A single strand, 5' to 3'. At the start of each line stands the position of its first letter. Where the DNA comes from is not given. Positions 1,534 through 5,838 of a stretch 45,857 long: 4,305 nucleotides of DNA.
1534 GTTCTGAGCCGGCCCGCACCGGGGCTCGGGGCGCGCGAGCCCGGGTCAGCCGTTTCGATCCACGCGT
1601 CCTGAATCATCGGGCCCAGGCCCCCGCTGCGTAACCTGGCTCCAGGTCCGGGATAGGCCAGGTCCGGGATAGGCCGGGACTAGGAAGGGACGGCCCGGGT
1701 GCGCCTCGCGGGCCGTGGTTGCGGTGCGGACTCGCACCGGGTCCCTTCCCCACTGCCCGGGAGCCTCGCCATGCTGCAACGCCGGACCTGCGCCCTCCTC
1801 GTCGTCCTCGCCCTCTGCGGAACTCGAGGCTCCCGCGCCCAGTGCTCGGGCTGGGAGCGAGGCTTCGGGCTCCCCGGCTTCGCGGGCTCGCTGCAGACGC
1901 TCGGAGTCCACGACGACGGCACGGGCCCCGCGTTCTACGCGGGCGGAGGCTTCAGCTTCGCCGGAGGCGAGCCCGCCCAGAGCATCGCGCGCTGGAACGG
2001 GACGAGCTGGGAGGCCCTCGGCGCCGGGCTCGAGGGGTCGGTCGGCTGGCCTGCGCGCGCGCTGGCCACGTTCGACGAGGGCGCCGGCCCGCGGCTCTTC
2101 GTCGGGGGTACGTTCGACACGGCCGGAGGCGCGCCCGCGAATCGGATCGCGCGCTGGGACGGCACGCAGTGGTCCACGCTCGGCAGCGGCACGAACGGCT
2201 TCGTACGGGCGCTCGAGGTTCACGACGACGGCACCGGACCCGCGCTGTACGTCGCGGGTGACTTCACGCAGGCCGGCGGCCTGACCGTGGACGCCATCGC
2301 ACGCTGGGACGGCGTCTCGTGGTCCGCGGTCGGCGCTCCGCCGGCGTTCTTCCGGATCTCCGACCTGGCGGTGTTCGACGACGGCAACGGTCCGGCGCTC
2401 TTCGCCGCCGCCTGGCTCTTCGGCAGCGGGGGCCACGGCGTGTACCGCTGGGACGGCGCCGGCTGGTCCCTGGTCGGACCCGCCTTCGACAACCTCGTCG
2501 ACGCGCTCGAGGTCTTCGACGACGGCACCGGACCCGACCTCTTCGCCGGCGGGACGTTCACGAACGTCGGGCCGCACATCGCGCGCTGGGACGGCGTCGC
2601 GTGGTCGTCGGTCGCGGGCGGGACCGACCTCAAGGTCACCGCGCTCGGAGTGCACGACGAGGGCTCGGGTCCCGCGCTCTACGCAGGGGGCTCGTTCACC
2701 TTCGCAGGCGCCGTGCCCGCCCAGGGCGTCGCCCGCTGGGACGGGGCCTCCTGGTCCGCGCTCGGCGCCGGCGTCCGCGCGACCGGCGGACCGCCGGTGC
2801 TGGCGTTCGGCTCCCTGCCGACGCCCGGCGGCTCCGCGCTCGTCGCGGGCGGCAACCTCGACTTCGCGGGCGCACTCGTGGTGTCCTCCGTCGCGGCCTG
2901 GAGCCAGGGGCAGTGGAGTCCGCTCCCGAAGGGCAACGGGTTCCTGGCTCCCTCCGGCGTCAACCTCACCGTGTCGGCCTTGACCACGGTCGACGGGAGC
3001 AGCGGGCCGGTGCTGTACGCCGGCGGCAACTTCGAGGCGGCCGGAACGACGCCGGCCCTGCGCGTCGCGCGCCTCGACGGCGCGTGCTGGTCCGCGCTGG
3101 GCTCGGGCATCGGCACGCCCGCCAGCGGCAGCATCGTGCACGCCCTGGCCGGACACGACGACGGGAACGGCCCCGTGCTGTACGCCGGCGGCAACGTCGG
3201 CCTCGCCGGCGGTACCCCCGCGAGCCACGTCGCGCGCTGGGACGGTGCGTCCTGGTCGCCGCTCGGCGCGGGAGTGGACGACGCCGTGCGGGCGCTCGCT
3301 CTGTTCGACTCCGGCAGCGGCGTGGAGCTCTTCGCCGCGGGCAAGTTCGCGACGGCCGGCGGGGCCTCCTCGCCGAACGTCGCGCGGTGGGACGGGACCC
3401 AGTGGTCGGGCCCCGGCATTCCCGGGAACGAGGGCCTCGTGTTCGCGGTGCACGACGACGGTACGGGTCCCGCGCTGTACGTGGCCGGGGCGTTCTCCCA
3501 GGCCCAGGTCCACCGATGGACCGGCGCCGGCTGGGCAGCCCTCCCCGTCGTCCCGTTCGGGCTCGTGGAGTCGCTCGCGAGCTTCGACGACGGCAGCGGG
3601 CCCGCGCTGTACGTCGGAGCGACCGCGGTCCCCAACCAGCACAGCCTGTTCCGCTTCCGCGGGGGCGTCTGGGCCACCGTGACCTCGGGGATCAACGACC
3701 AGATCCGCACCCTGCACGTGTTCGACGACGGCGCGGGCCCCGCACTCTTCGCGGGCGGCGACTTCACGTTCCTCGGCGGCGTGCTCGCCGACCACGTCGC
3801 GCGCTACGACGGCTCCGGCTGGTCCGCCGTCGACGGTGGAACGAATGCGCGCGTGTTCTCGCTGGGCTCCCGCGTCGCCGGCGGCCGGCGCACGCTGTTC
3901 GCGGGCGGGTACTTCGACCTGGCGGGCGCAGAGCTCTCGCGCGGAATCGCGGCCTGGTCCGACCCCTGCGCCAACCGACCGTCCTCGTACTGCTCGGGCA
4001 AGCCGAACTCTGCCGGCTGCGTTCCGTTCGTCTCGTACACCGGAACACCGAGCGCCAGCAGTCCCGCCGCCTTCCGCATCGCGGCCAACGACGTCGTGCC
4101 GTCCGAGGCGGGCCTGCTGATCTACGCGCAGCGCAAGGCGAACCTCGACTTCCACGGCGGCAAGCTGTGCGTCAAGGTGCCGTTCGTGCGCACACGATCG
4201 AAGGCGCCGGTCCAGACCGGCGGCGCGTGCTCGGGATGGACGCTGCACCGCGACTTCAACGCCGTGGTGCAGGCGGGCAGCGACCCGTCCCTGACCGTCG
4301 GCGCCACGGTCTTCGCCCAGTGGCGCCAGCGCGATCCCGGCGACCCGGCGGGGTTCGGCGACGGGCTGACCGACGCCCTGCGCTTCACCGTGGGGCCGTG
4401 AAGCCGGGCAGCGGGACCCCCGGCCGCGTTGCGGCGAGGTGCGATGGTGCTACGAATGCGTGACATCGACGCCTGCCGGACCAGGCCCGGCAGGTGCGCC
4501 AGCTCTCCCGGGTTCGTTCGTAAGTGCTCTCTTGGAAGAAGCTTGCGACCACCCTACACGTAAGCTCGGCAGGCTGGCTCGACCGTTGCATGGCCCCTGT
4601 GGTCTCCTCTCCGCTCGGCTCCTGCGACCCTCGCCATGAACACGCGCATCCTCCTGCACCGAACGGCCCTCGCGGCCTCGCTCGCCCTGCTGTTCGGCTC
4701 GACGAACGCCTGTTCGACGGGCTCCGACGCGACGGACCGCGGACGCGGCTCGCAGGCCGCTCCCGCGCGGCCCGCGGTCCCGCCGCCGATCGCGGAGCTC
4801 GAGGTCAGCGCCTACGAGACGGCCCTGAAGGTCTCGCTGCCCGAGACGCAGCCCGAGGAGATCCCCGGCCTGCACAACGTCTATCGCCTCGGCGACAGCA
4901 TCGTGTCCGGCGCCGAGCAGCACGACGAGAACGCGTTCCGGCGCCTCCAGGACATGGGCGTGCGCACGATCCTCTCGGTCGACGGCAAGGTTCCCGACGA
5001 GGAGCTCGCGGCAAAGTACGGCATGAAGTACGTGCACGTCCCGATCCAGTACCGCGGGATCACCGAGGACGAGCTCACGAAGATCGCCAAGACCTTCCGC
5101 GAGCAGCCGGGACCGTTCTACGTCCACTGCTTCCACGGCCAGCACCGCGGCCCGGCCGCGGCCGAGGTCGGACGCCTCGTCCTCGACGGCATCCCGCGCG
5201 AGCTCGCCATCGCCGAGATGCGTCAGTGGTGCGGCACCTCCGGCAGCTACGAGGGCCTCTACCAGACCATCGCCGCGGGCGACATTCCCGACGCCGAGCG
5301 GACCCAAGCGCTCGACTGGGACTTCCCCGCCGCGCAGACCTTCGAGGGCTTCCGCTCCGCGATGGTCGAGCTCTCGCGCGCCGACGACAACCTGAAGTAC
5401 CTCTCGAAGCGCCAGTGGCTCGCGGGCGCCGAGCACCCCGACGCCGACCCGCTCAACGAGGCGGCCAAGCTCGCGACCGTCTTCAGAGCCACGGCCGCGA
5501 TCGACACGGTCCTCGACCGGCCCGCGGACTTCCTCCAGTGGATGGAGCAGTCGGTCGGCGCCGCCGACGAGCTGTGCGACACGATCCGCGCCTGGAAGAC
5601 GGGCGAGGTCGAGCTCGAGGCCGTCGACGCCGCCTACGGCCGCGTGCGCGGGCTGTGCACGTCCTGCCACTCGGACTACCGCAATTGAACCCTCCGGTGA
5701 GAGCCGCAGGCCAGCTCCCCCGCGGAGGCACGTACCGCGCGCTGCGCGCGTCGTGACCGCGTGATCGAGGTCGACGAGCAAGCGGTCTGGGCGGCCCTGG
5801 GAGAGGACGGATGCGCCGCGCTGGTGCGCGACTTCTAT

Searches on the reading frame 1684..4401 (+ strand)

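Call 70: search_protein_families(library=pfam, proteins=[window:1684-4401:+], max_evalue=0.00001)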
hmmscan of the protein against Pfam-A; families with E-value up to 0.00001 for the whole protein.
window:1684-4401:+ (905 aa): 3 families
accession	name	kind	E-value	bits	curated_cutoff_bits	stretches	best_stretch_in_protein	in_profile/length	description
PF12768.13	Rax2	-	4.8e-12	46.2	28.8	0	137-199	37-98/254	Rax2 C-terminal beta propeller domain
PF19565.4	DUF6087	-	1.4e-07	32.1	27.1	0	515-536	45-65/99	Family of unknown function (DUF6087)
PF17164.10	DUF5122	-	3.4e-07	30.8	27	0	137-157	5-25/36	Domain of unknown function (DUF5122) beta-propeller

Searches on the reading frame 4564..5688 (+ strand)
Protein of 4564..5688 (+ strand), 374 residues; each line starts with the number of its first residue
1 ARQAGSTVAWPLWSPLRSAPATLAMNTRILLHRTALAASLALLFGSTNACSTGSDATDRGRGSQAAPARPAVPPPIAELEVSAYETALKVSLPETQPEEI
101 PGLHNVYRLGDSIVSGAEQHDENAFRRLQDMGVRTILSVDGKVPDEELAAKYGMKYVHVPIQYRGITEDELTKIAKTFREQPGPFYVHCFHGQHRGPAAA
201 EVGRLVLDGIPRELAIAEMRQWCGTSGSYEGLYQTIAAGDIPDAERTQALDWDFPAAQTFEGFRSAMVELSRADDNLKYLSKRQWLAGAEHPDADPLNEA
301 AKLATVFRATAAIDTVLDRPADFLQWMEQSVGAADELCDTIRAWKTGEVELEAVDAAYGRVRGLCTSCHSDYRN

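Call 70: search_protein_families(library=pfam, proteins=[window:4564-5688:+], max_evalue=0.00001)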
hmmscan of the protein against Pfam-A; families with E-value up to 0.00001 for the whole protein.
window:4564-5688:+ (374 aa): 1 family
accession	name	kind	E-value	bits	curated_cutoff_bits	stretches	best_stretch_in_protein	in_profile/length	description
PF01322.25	Cytochrom_C_2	-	9.1e-06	27.1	26.5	0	309-373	62-121/121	Cytochrome C'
